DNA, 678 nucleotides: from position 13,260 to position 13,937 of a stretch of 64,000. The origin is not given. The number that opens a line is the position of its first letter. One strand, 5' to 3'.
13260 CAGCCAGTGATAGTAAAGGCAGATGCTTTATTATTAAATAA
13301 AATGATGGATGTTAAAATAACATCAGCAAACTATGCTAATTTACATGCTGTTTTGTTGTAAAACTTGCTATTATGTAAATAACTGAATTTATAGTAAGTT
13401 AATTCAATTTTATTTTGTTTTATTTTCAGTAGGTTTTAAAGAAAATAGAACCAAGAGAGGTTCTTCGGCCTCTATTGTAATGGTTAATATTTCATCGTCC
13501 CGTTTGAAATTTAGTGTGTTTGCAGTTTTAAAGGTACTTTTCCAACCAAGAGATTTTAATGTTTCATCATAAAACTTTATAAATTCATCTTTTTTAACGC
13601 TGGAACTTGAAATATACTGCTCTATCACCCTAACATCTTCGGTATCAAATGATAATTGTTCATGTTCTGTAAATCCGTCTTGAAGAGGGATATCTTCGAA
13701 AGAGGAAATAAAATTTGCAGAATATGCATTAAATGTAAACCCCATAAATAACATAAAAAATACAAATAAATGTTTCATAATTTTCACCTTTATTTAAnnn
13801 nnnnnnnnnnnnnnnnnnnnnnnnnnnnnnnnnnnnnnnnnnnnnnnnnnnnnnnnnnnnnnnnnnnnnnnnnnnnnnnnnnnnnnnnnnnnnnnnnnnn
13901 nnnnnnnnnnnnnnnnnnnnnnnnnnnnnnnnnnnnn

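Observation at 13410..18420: Compact virB8-virB9-virB10 type IV secretion module with non-canonical domain additions, ending in a small secreted protein instead of virB11/virD4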

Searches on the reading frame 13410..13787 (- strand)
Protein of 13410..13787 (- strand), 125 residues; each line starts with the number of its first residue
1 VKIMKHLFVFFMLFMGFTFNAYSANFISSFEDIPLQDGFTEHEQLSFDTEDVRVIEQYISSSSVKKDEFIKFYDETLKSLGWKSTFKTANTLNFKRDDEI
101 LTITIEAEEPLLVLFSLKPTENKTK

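Call 3: search_protein_families(library=pfam, proteins=[window:13410-13787:-], max_evalue=0.1)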
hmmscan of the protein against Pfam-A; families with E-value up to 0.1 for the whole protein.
window:13410-13787:- (125 aa): 3 families
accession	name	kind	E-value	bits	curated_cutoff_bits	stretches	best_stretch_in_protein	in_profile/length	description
PF22819.2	TcaA_5th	-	0.0012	19.5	23.6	1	37-107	10-79/115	TcaA protein NTF2-like domain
PF23627.1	LisH_WDR26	-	0.053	13.3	27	0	60-85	6-31/45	WDR26 Lis-homology motif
PF14643.11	DUF4455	-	0.065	12.3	30.4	1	40-85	57-102/469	Domain of unknown function (DUF4455)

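Call 4: search_protein_families(library=ncbifam, proteins=[window:13410-13787:-], max_evalue=0.1)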
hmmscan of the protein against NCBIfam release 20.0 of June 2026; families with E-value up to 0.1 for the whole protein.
window:13410-13787:- (125 aa): 0 families

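Call 21: find_homologous_proteins(query=window:13410-13787:-, max_evalue=0.01)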
Query window:13410-13787:- (125 aa): 8 proteins with E <= 0.01 among 15 candidates.
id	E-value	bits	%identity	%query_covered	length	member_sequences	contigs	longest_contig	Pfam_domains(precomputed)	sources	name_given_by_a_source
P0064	3.6e-72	258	100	98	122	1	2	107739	-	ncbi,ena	-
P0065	1.8e-38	149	63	83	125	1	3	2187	-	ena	-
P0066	3.8e-38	148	63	83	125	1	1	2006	PF27226.1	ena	-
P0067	1.2e-32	130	53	93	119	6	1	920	-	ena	-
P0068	1.8e-32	130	53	93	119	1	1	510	PF27226.1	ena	-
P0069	8.3e-32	128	62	78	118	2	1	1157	PF27226.1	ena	-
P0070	2.5e-30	123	57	82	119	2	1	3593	-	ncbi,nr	ncbi:MAG: hypothetical protein IJ638_03490 [Alphaproteobacteria bacterium]|nr:hypothetical protein [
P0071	6.8e-29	118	65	74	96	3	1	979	-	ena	-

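Call 22: find_encoding_contigs(protein=P0064, flank=2000, max_places=3)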
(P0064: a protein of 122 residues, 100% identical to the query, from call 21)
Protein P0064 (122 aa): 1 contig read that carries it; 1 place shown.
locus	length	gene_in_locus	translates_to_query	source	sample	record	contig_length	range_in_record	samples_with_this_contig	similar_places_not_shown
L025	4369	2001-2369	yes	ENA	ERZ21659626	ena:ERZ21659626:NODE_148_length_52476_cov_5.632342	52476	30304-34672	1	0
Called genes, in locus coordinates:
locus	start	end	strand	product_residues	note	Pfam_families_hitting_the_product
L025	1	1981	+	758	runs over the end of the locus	PF03743:TrbI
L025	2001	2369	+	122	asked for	-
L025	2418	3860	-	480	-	PF00919:UPF0004, PF04055:Radical_SAM, PF01938:TRAM (weak)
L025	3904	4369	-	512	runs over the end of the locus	PF02934:GatB_N, PF02637:GatB_Yqey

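Call 58: predict_structure(alignment_id=A3)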
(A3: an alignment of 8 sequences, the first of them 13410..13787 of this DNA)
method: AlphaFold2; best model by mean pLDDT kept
length: 125 residues; sequences in the alignment: 8
mean_pLDDT: 80.2   pTM: 0.70
mean pLDDT of the five models: 80.2, 77.6, 77.5, 77.4, 75.7
residues with pLDDT >= 90: 65; 70-90: 26; 50-70: 21; < 50: 13
segments of 3 or more residues with pLDDT < 50: 17-23, 122-125
pLDDT, mean of each block of 10 residues (from residue 1): 54 48 69 88 74 84 94 93 93 93 94 92 49
secondary structure, 60 per line:
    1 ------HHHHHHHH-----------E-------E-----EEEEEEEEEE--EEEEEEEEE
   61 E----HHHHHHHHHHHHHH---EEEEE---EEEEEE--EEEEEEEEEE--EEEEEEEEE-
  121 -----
elements in order: H7-14 E40-49 E52-61 H66-79 E83-87 E91-96 E99-108 E111-119
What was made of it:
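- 13410..13787 (-): X: a secreted protein of 122-125 aa and the fourth gene of the module. It has a conserved N-terminal FxSxFE(D/E)IPLQ(D/N)GF peptide and a beta-beta-alpha-beta4 domain. The model has pLDDT 80 overall, with blocks covering residues ~61-120 at 92-94 (call 58).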

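Call 97: search_dna_similar(query=window:13410-13787:-, collection=plasmids, mode=protein, max_evalue=1, max_rows=10)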
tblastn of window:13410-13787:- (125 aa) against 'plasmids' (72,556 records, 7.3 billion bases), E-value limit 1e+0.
No match.
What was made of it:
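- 13410..13787 (-): No homologue in 72,556 plasmids (call 97).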
